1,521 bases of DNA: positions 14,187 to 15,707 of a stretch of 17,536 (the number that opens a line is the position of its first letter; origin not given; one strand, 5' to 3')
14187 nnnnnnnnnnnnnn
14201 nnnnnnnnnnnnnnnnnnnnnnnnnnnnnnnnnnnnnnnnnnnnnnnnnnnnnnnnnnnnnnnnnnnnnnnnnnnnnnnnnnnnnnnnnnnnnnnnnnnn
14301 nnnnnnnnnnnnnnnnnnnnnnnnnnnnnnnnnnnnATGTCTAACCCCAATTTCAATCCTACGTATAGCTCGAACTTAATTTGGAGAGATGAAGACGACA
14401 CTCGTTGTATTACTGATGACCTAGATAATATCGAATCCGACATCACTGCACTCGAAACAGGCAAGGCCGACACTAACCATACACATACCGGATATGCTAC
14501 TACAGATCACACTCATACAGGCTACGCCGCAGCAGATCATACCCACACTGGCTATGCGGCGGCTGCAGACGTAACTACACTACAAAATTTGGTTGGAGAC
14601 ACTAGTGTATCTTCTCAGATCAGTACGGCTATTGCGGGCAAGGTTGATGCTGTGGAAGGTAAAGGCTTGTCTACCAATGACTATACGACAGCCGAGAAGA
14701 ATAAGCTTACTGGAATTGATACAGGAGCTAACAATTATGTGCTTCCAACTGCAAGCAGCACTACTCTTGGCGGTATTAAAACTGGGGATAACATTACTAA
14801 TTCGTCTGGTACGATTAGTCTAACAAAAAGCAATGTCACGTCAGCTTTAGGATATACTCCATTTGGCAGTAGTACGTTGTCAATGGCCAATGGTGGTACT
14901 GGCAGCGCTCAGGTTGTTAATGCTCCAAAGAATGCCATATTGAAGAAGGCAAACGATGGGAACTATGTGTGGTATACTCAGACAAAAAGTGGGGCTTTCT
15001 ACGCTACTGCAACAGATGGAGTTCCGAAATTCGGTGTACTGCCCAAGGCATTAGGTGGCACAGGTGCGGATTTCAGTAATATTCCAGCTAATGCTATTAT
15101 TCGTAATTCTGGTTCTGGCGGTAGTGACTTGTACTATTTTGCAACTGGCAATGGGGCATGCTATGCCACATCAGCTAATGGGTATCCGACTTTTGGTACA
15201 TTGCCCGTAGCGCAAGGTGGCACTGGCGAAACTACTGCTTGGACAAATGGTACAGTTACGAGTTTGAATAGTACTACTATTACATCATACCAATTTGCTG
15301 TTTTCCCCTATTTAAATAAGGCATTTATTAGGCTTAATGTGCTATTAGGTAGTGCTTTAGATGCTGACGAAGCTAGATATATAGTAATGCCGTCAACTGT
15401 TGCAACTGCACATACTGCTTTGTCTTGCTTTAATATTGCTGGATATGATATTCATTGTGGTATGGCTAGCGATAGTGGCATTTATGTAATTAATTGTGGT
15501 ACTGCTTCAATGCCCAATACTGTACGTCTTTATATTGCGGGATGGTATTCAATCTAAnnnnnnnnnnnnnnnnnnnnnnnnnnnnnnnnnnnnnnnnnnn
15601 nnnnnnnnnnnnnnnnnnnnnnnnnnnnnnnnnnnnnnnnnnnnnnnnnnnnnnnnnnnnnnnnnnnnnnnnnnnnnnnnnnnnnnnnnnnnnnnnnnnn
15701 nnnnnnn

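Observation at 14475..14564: Triple tandem HTHTGYA repeat in a fibre gene (His-x-His motifs also in the 8727 gene)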

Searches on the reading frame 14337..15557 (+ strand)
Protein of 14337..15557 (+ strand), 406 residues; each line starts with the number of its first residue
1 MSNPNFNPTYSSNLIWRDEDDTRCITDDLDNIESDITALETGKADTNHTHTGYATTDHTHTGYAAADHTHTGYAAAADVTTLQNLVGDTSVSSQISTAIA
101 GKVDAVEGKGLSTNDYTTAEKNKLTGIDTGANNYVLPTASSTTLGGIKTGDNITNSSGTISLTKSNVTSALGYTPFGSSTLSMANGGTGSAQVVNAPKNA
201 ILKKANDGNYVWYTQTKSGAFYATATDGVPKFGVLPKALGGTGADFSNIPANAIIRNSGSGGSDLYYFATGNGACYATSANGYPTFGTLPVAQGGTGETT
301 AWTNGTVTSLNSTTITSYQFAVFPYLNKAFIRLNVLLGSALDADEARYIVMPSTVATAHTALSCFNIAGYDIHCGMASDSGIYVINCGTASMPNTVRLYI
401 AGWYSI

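Call 10: search_protein_families(library=pfam, proteins=[window:14337-15557:+], max_evalue=0.1)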
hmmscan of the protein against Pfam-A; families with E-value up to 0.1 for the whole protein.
window:14337-15557:+ (406 aa): 1 family
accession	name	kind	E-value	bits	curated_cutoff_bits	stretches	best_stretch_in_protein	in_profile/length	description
PF11133.13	Phage_head_fibr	-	7.3e-05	22.8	24.6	1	116-161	211-257/277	Head fiber protein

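Call 11: search_protein_families(library=phrogs, proteins=[window:14337-15557:+], max_evalue=0.01)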
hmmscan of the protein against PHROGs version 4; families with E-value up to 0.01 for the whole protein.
window:14337-15557:+ (406 aa): 3 families
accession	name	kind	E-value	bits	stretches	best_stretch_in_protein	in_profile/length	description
phrog_18608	-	unknown function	9.7e-13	49.1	1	84-142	189-247/416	-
phrog_10588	-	tail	6.4e-08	31.7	1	30-165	382-509/1459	tail protein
phrog_17134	-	unknown function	0.00058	19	1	102-133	645-676/739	-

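Call 12: search_dna_similar(query=window:14337-15557:+, collection=phages, mode=protein, max_rows=30)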
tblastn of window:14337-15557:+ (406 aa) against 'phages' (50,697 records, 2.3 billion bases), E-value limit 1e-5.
Records with a match: 15; places in all: 21; records where one place covers at least 80% of the query: 0.
Best place of each record, by identity: 60-80% 5; <60% 10.
By first word of the organism name: uncultured 5; Clostridium 4; Bacteriophage 2; Bacillus 2; Caudoviricetes 2.
By host as written in the record: - 7; Bacillus cereus 2; Methanomassiliicoccales 2; Clostridium tetani ATCC 19406 2; Clostridium tetani C2 2.
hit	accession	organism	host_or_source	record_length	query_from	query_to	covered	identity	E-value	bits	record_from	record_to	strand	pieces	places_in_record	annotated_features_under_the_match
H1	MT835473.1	Bacteriophage sp.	human fecal samples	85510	65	175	27%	51.3%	3e-20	99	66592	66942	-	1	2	record has no annotation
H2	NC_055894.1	uncultured phage cr6_1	human feces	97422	88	175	22%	60.2%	6e-21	101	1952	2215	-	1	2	hypothetical protein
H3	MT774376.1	uncultured phage cr55_1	human feces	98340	63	162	25%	52.0%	2e-17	90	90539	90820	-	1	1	hypothetical protein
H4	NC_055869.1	uncultured phage cr55_1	human feces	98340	63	162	25%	52.0%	2e-17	90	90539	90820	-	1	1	tail protein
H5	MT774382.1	uncultured phage cr10_1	human feces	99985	95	163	17%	65.2%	4e-16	87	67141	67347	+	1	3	hypothetical protein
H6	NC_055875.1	uncultured phage cr10_1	human feces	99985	95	163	17%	65.2%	4e-16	87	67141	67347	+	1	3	hypothetical protein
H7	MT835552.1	Bacteriophage sp.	human fecal samples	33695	102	180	19%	51.9%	8e-12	73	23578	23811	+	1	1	record has no annotation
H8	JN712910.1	Bacillus phage BCD7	Bacillus cereus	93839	83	162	20%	49.4%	6e-11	71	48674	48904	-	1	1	putative tail fiber protein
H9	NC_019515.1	Bacillus phage BCD7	Bacillus cereus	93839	83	162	20%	49.4%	6e-11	71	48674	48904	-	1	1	putative tail fiber protein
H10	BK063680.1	Caudoviricetes sp. vir335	Methanomassiliicoccales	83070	98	138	10%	78.0%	9e-9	64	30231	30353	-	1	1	hypothetical protein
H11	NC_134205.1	Caudoviricetes sp. vir335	Methanomassiliicoccales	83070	98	138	10%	78.0%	9e-9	64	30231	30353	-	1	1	hypothetical protein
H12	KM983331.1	Clostridium phage phiCT19406B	Clostridium tetani ATCC 19406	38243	85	144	15%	46.7%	9e-7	57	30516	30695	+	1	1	tail fiber protein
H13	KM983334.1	Clostridium phage phiCTC2B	Clostridium tetani C2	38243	85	144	15%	46.7%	9e-7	57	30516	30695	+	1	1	tail fiber protein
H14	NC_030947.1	Clostridium phage phiCT19406B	Clostridium tetani ATCC 19406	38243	85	144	15%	46.7%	9e-7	57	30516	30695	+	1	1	tail fiber protein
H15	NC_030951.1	Clostridium phage phiCTC2B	Clostridium tetani C2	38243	85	144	15%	46.7%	9e-7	57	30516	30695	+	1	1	tail fiber protein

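Call 14: find_homologous_proteins(query=window:14337-15557:+, max_evalue=0.001)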
Query window:14337-15557:+ (406 aa): 3441 proteins with E <= 0.001 among 8000 candidates; the best 120 are listed.
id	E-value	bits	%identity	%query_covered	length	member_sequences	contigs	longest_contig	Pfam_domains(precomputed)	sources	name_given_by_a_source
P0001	4.1e-263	890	100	100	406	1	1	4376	-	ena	-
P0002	7.8e-243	823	91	100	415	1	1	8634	-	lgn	-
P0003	1.7e-242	822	92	100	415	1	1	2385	PF11133.13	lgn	-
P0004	2.7e-239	812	90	100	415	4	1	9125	-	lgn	-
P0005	3.9e-232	788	73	100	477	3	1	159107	PF11133.13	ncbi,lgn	-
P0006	5.1e-196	669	68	100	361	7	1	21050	PF11133.13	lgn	-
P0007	1.8e-189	648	63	100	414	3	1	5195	PF11133.13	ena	-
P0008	2.8e-189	647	63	100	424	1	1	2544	PF11133.13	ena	-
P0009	3.1e-182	624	57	100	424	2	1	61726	PF11133.13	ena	-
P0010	3.3e-168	578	53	100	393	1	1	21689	PF11133.13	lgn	-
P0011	8.4e-156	537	46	100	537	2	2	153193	PF11133.13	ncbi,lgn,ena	-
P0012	5.0e-154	531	60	85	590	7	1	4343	PF11133.13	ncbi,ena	-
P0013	2.4e-153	529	59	85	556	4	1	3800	PF11133.13,PF12789.13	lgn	-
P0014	8.9e-153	527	55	100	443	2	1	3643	PF11133.13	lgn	-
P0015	1.2e-152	526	59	85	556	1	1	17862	PF11133.13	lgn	-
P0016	2.0e-146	506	56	93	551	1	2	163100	PF11133.13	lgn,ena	-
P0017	2.4e-146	506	67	79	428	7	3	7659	PF11133.13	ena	-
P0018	9.5e-146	504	61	77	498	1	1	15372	PF11133.13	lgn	-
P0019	2.1e-144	499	54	100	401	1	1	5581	PF11133.13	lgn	-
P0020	1.1e-142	494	56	99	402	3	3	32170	PF11133.13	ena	-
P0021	4.6e-142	492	53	99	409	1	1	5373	PF11133.13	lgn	-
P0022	2.6e-138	479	58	85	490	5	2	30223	PF11133.13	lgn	-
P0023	1.1e-135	471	51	83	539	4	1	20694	PF11133.13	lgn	-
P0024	1.4e-135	470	55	81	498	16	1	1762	PF11133.13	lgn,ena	-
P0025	1.0e-120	421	56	81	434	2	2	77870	PF11133.13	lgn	-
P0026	1.2e-111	392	56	86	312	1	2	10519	PF11133.13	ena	-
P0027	3.0e-111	390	56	85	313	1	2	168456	PF11133.13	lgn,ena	-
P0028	4.1e-111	390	56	85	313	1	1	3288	PF11133.13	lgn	-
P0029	7.7e-111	389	56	85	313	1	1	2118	PF11133.13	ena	-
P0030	4.6e-110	386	55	86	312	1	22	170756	PF11133.13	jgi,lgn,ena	-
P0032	2.2e-108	381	56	84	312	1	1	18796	PF11133.13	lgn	-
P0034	1.1e-104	369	54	86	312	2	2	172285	PF11133.13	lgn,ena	-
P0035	7.5e-104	366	53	80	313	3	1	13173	PF11133.13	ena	-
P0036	3.7e-93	331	75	32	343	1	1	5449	PF11133.13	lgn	-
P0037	2.2e-88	315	50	82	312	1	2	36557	PF11133.13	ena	-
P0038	6.0e-81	290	66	32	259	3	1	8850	PF11133.13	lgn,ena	-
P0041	1.0e-76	277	66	32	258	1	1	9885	PF11133.13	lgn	-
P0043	1.4e-75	273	47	51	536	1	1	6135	PF11133.13,PF12789.13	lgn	-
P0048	1.2e-71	260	67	29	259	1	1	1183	PF11133.13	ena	-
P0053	4.1e-69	252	48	47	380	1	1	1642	PF11133.13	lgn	-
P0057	2.8e-67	245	60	55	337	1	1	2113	PF06414.19,PF11133.13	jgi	-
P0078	3.1e-53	199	29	100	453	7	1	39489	PF11133.13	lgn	-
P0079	7.7e-52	195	36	48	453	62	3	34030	PF11133.13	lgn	-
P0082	1.8e-48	184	44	47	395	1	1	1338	PF11133.13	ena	-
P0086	6.3e-47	178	45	47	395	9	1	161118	PF11133.13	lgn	-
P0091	5.8e-45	172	41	52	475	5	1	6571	PF11133.13,PF12789.13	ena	-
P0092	6.5e-45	172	69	17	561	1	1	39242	PF11133.13,PF24243.2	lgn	-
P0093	1.8e-44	170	69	17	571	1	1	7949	PF11133.13,PF24243.2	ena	-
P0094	2.0e-44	170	68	17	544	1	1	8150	PF11133.13,PF24243.2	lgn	-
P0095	2.5e-44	170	40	52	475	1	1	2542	PF11133.13,PF12789.13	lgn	-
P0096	3.5e-44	169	71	16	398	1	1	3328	PF11133.13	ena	-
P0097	3.9e-44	169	69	17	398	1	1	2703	PF11133.13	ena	-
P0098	4.2e-44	169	69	17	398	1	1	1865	PF11133.13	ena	-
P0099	4.3e-44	169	67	17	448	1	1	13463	PF11133.13,PF24243.2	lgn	-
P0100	4.5e-44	169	65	17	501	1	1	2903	PF11133.13,PF24243.2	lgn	-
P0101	4.8e-44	169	69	17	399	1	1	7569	PF11133.13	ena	-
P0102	5.8e-44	169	69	16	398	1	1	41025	PF11133.13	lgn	-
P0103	6.3e-44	169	64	19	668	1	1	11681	-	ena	-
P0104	7.1e-44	168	53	25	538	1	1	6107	PF11133.13,PF24243.2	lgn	-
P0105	7.3e-44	168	67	17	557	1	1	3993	PF11133.13,PF24243.2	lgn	-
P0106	7.8e-44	168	71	16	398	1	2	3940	PF11133.13,PF09743.15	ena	-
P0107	9.3e-44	168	71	16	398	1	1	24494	PF11133.13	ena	-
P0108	1.1e-43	168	65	18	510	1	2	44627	PF11133.13,PF24243.2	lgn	-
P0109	1.1e-43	168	67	17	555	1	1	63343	PF11133.13,PF24243.2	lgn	-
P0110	1.7e-43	167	67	17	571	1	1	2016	PF11133.13,PF24243.2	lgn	-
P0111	1.8e-43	167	41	52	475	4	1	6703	PF11133.13,PF12789.13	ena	-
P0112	1.8e-43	167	65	17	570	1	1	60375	PF11133.13,PF24243.2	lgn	-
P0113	1.9e-43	167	69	17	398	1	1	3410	PF11133.13,PF09743.15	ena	-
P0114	2.6e-43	167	69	17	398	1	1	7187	PF11133.13,PF09743.15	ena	-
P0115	3.1e-43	166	53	22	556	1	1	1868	PF11133.13,PF24243.2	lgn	-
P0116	3.3e-43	166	67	17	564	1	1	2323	PF11133.13,PF24243.2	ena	-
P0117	3.4e-43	166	67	17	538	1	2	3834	PF11133.13,PF24243.2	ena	-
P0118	3.9e-43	166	66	17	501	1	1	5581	PF11133.13,PF24243.2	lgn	-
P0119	4.0e-43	166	65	17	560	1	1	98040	PF11133.13,PF24243.2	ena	-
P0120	4.0e-43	166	65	17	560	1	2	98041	PF11133.13,PF24243.2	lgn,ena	-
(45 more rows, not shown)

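Call 17: search_solved_structures(query=window:14337-15557:+, max_evalue=10, show_alignments=4)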
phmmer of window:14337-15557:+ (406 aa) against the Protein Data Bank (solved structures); distinct sequences matched with E-value up to 10: 3.
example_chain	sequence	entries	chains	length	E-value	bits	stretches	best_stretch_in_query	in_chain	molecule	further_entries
6qvk_1e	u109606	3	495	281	0.05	15.7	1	109-163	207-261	Capsid fiber protein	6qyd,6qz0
3qc7_A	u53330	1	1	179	0.17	14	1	109-163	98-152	Head fiber protein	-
7qof_l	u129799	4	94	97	0.19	13.8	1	131-160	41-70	Head fiber dimer protein gp29 | Head fiber trimer protein gp21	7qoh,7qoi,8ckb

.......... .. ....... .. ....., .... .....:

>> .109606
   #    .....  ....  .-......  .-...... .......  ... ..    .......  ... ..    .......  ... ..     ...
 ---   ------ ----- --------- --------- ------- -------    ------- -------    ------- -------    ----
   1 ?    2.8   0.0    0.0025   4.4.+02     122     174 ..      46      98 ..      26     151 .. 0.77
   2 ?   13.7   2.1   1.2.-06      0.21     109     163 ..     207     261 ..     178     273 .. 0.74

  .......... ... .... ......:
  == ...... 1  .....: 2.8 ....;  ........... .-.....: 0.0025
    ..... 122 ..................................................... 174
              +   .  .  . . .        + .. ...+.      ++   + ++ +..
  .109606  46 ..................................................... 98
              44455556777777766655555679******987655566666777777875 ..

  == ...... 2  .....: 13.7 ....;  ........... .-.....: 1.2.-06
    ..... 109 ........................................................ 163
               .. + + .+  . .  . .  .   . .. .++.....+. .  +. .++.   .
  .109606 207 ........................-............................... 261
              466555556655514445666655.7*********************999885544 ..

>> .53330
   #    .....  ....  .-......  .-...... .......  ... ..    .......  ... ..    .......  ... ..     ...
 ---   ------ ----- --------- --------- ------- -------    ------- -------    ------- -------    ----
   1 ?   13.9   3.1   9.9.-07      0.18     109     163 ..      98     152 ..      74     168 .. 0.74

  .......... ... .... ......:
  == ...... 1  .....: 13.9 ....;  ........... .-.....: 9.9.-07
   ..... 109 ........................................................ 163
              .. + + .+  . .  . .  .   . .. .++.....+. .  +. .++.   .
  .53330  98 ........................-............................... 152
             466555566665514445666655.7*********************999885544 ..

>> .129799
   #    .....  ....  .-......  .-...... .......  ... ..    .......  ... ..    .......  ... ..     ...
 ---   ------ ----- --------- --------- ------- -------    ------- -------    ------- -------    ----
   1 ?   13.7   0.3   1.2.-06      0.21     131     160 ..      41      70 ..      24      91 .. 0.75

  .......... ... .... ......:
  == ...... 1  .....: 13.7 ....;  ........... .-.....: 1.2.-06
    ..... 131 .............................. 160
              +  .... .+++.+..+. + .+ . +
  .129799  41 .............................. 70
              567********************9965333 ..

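Call 25: find_encoding_contigs(protein=P0005, flank=10000, max_places=3)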
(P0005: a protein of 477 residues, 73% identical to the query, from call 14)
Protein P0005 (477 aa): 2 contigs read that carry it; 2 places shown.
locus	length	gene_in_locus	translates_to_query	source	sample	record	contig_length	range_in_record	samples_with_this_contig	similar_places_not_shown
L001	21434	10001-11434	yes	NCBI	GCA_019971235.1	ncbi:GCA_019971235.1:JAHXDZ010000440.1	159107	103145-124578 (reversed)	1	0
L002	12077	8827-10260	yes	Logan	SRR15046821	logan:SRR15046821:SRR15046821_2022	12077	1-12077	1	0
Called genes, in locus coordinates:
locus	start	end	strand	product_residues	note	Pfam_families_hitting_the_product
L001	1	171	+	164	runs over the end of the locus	-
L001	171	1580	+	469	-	PF13306:LRR_5, PF13855:LRR_8 (faint), PF13306:LRR_5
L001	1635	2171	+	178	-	-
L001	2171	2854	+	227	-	PF13306:LRR_5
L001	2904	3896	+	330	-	PF00535:Glycos_transf_2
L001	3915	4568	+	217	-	-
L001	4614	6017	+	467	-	PF18454:Mtd_N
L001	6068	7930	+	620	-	-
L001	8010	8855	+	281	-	-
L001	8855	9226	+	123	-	-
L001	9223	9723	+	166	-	-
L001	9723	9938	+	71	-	-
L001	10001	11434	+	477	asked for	PF11133:Phage_head_fibr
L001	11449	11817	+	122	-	-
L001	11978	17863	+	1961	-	PF19789:DUF6273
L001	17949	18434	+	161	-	-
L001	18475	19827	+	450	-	PF18013:Phage_lysozyme2, PF08291:Peptidase_M15_3, PF05951:Peptidase_M15_2, PF01471:PG_binding_1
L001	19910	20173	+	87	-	-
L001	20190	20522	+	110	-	-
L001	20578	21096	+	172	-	-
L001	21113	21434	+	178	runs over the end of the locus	-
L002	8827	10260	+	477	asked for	PF11133:Phage_head_fibr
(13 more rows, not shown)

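Call 26: find_encoding_contigs(protein=P0002, flank=6000, max_places=3)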
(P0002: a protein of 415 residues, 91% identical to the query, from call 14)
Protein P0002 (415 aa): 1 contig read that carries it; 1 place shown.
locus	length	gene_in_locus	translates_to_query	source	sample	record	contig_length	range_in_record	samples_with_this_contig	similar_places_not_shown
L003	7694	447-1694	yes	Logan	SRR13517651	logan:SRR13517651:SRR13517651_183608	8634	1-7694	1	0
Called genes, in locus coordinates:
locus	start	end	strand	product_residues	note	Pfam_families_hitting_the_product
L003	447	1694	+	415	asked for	-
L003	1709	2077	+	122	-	-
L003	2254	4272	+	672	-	-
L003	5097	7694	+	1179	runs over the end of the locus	?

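Call 37: predict_structure(alignment_id=A2)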
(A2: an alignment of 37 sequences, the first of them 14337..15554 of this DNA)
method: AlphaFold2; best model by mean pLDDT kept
length: 406 residues; sequences in the alignment: 37
mean_pLDDT: 61.4   pTM: 0.34
mean pLDDT of the five models: 61.4, 60.5, 60.2, 57.7, 57.2
residues with pLDDT >= 90: 89; 70-90: 40; 50-70: 102; < 50: 175
segments of 3 or more residues with pLDDT < 50: 45-74, 104-115, 127-164, 167-196, 218-244, 252-254, 256-280
pLDDT, mean of each block of 10 residues (from residue 1): 48 64 75 78 48 43 41 52 66 67 47 52 54 39 35 40 46 39 32 43 58 50 43 43 51 46 40 44 53 63 93 96 91 96 96 88 93 91 95 95 94
secondary structure, 60 per line:
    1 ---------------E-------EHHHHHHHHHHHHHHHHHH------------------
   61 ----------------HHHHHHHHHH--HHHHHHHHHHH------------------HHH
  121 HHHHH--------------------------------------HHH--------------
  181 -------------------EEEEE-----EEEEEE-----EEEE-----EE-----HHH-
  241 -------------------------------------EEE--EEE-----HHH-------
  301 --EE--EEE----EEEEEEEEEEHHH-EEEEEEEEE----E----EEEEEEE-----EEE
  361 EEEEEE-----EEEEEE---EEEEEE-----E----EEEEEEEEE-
elements in order: H25-42 H77-86 H89-99 H118-125 E200-204 E210-215 E221-224 E278-280 E283-285 E307-309 E314-323 E328-336 E346-352 E358-366 E372-377 E381-386 E397-405

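Call 39: fold_search(model_id=the predicted structure, library=pdb)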
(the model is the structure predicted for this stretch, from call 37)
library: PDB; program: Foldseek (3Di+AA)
matches with E <= 10: 536; with E <= 0.001: 3
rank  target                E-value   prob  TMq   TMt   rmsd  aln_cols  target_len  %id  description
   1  6ct8                  3.6e-04  0.96  0.16  0.23  30.2       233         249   16  Selenomethionine structure of N-truncated R2-type pyocin tail fiber at 2.6 angstrom resolution (released 2019-02-20)
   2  6cl5_A                5.1e-04  0.96  0.15  0.16  28.3       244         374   13  Structure of P. aeruginosa R1 pyocin fiber PALES_06171 comprising C-terminal residues 323-701 (released 2018-06-27)
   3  6cl6_A                7.1e-04  0.84  0.14  0.16  29.6       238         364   16  Structure of P. aeruginosa R2 pyocin fiber PA0620 comprising C-terminal residues 323-691 (released 2018-06-27)
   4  2fsd_A                5.6e-03  1.00  0.21  0.64   4.0       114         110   12  A Common Fold for the Receptor Binding Domains of Lactococcal Phages? The Crystal Structure of the Head Domain of Phag (released 2006-09-05)
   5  6u7e_A                1.9e-02  0.97  0.15  0.07   8.5       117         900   14  HCoV-229E RBD Class III in complex with human APN (released 2019-11-13)
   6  4fyr_A                2.2e-02  0.97  0.15  0.07   8.6       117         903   14  Human aminopeptidase N (CD13) in complex with bestatin (released 2012-09-05)
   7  6u7g_B                2.2e-02  0.91  0.14  0.07   8.5       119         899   12  HCoV-229E RBD Class V in complex with human APN (released 2019-11-13)
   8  3chq                  2.4e-02  0.60  0.12  0.09   6.1        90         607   11  Crystal structure of leukotriene a4 hydrolase in complex with N5-[4-(phenylmethoxy)phenyl]-L-glutamine (released 2008-04-22)
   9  7vpq_A                2.6e-02  0.96  0.15  0.07   8.5       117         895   14  Structures of a deltacoronavirus spike protein bound to porcine and human receptors indicate the risk of virus adaptat (released 2022-03-16)
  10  5lhd_C                2.6e-02  0.90  0.15  0.07   8.5       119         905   13  Structure of glycosylated human aminopeptidase N (released 2017-04-05)
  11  4fyq_A                2.7e-02  0.96  0.15  0.07   8.5       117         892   14  Human aminopeptidase N (CD13) (released 2012-09-05)
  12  6atk_C                3.2e-02  0.84  0.14  0.07   8.6       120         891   13  Crystal structure of the human coronavirus 229E spike protein receptor binding domain in complex with human aminopepti (released 2017-12-06)
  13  6u7g_A                3.4e-02  0.95  0.15  0.07   8.5       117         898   14  HCoV-229E RBD Class V in complex with human APN (released 2019-11-13)
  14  5lhd_A                3.4e-02  0.94  0.15  0.07   8.5       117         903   14  Structure of glycosylated human aminopeptidase N (released 2017-04-05)
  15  7vpq_E                4.0e-02  0.93  0.15  0.07   8.5       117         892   14  Structures of a deltacoronavirus spike protein bound to porcine and human receptors indicate the risk of virus adaptat (released 2022-03-16)
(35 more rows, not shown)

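Call 51: search_protein_families(library=ncbifam, proteins=[window:14337-15557:+, P0103], max_evalue=0.01)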
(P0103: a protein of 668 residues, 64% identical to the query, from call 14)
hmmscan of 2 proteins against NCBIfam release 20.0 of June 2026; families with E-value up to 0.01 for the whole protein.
window:14337-15557:+ (406 aa): 0 families

P0103 (668 aa): 0 families
